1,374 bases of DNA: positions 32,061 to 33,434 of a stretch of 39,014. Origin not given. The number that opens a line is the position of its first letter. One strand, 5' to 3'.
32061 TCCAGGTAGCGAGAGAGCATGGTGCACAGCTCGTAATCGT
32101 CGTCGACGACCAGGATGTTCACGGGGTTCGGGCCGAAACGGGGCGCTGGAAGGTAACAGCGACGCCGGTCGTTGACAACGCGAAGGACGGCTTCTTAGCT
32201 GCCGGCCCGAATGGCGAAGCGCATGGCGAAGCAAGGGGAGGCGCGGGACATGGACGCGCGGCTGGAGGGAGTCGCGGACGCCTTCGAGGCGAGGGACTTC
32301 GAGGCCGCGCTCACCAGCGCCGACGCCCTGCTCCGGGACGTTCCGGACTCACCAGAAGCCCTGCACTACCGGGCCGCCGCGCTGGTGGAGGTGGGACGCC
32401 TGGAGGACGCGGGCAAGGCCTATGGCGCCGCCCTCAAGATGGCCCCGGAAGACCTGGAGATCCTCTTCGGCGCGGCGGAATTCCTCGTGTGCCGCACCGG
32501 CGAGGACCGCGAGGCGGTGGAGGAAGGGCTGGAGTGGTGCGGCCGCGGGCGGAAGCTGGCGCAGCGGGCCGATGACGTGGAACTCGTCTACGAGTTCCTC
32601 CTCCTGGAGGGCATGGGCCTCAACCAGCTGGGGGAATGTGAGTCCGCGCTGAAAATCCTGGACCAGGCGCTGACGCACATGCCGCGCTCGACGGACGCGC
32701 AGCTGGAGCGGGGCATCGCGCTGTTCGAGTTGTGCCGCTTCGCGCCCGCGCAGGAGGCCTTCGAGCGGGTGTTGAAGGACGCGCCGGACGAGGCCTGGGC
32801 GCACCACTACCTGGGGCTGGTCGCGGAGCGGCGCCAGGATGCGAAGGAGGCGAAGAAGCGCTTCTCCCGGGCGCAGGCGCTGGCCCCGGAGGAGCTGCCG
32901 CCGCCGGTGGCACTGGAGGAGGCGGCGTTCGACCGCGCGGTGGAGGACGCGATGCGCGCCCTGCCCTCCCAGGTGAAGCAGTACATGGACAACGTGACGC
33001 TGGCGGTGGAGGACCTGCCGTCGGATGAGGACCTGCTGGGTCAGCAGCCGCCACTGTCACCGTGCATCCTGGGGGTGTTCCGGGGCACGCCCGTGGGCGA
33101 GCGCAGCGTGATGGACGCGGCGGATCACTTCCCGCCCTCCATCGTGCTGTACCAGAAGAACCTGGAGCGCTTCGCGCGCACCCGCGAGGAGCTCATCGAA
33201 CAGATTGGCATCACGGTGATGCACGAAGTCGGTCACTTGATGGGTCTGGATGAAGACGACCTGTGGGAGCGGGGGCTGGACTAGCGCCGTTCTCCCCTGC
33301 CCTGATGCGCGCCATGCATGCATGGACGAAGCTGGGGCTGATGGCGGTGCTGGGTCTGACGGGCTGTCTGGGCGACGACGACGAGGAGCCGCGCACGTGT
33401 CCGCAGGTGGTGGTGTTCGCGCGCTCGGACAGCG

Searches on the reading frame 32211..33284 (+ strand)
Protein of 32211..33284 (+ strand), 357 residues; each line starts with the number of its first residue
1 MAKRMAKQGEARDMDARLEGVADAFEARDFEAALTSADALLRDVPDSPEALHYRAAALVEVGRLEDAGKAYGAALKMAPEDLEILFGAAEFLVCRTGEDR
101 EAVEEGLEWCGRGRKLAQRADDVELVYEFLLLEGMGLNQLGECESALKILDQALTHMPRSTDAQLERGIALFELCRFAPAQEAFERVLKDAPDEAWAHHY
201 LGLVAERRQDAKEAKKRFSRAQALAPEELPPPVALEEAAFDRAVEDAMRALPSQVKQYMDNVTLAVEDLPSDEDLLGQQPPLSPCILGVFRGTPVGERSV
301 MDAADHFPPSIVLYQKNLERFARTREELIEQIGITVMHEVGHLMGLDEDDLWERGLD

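Call 33: search_protein_families(library=pfam, proteins=[window:32211-33284:+], max_evalue=0.01)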
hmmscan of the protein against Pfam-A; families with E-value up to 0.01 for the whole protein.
window:32211-33284:+ (357 aa): 16 families
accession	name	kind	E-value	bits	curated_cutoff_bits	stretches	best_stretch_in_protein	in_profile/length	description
PF06262.17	Zincin_1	-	3.2e-27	94.8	22.4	1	259-355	1-96/97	Zincin-like metallopeptidase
PF13432.12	TPR_16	-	3.6e-13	50.1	32.7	3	23-71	6-54/65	Tetratricopeptide repeat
PF14559.12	TPR_19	-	1.3e-12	48.3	25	2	141-197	5-62/68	Tetratricopeptide repeat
PF07719.23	TPR_2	-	1.3e-12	47.2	27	3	48-81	1-34/34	Tetratricopeptide repeat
PF13428.12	TPR_14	-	1.5e-11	44.2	23.5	2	48-90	1-43/44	Tetratricopeptide repeat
PF13414.12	TPR_11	-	1.1e-08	35.1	26.8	0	58-87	4-33/42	TPR repeat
PF13371.12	TPR_9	-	3.3e-08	33.9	35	2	143-195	11-63/73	Tetratricopeptide repeat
PF13431.12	TPR_17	-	7.7e-08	32.5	24.4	0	183-215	1-33/34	Tetratricopeptide repeat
PF23914.1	TPR_CcmH_CycH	-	1.4e-07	31.9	42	1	139-228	62-154/158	Cytochrome c-type biogenesis protein H TPR domain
PF00515.34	TPR_1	-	2.1e-07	30.9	27.8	0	48-81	1-34/34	Tetratricopeptide repeat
PF13424.12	TPR_12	-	1.9e-06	28.4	30.1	1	179-226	28-76/77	Tetratricopeptide repeat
PF13174.12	TPR_6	-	4.3e-06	27.5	26.3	0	162-193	1-32/33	Tetratricopeptide repeat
PF12569.14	NatA_aux_su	-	0.00043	19.8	33.3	0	128-222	5-100/515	N-terminal acetyltransferase A, auxiliary subunit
PF16918.11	PknG_TPR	-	0.0013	18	27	1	88-214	56-181/340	Protein kinase G tetratricopeptide repeat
PF21545.3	T7SS_EccA1_N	-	0.0017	18.2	27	1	163-247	170-256/272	T7SS, ESX-1 secretion system protein EccA1, N-terminal domain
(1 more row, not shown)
